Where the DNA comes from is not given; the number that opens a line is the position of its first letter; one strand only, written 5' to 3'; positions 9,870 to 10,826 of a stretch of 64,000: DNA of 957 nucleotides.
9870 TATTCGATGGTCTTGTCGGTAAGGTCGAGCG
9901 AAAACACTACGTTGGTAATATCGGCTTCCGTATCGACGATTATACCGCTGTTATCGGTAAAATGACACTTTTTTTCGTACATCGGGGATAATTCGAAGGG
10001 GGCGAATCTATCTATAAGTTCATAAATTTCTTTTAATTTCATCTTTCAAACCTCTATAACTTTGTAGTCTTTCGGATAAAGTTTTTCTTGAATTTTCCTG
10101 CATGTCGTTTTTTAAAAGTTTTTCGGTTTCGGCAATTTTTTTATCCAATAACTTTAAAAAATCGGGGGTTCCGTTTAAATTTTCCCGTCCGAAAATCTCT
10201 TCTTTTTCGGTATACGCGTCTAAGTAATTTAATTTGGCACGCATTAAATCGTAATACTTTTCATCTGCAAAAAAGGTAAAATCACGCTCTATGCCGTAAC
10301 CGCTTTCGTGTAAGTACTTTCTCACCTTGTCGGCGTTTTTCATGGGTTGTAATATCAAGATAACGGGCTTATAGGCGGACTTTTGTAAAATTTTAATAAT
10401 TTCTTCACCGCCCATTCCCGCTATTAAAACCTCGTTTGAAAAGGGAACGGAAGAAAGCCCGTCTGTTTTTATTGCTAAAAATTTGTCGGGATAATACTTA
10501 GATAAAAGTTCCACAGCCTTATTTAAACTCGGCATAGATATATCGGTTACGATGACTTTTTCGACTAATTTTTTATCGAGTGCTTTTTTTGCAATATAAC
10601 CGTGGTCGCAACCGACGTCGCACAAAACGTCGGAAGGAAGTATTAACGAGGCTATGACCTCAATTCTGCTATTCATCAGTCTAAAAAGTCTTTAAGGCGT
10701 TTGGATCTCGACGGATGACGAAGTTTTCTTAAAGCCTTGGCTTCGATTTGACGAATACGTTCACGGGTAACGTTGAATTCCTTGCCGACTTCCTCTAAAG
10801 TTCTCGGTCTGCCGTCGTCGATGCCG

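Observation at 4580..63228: Dispersed ~25-nt oligo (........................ and its complement) at 18 or more sites, inside genes and beside stop codons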

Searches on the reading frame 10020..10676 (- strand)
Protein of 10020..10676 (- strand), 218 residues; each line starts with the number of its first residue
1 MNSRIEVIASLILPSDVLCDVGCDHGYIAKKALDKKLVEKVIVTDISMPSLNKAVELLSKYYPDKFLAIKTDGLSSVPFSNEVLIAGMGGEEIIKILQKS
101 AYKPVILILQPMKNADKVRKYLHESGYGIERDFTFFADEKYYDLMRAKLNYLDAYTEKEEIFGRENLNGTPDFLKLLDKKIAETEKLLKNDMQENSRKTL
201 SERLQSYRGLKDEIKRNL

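Call 14: search_solved_structures(query=window:10020-10676:-, show_alignments=3)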
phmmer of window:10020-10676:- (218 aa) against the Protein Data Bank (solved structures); distinct sequences matched with E-value up to 0.001: 6.
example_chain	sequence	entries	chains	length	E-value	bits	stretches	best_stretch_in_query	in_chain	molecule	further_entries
3kr9_A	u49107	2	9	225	5.1e-11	46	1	2-185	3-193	SAM-dependent methyltransferase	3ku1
6qe6_A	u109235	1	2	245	7.3e-10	42.2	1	3-200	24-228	tRNA (Adenine(22)-N(1))-methyltransferase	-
6q56_A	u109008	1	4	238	3.8e-08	36.6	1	2-154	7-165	tRNA (adenine(22)-N(1))-methyltransferase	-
3gnl_A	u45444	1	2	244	3.9e-08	36.5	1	2-163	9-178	uncharacterized protein, DUF633, LMOf2365_1472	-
3lec_A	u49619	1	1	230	1.5e-07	34.6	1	2-181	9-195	NADB-Rossmann Superfamily protein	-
7o4m_A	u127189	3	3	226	1.8e-06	31.1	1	2-177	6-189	tRNA (Adenine(22)-N(1))-methyltransferase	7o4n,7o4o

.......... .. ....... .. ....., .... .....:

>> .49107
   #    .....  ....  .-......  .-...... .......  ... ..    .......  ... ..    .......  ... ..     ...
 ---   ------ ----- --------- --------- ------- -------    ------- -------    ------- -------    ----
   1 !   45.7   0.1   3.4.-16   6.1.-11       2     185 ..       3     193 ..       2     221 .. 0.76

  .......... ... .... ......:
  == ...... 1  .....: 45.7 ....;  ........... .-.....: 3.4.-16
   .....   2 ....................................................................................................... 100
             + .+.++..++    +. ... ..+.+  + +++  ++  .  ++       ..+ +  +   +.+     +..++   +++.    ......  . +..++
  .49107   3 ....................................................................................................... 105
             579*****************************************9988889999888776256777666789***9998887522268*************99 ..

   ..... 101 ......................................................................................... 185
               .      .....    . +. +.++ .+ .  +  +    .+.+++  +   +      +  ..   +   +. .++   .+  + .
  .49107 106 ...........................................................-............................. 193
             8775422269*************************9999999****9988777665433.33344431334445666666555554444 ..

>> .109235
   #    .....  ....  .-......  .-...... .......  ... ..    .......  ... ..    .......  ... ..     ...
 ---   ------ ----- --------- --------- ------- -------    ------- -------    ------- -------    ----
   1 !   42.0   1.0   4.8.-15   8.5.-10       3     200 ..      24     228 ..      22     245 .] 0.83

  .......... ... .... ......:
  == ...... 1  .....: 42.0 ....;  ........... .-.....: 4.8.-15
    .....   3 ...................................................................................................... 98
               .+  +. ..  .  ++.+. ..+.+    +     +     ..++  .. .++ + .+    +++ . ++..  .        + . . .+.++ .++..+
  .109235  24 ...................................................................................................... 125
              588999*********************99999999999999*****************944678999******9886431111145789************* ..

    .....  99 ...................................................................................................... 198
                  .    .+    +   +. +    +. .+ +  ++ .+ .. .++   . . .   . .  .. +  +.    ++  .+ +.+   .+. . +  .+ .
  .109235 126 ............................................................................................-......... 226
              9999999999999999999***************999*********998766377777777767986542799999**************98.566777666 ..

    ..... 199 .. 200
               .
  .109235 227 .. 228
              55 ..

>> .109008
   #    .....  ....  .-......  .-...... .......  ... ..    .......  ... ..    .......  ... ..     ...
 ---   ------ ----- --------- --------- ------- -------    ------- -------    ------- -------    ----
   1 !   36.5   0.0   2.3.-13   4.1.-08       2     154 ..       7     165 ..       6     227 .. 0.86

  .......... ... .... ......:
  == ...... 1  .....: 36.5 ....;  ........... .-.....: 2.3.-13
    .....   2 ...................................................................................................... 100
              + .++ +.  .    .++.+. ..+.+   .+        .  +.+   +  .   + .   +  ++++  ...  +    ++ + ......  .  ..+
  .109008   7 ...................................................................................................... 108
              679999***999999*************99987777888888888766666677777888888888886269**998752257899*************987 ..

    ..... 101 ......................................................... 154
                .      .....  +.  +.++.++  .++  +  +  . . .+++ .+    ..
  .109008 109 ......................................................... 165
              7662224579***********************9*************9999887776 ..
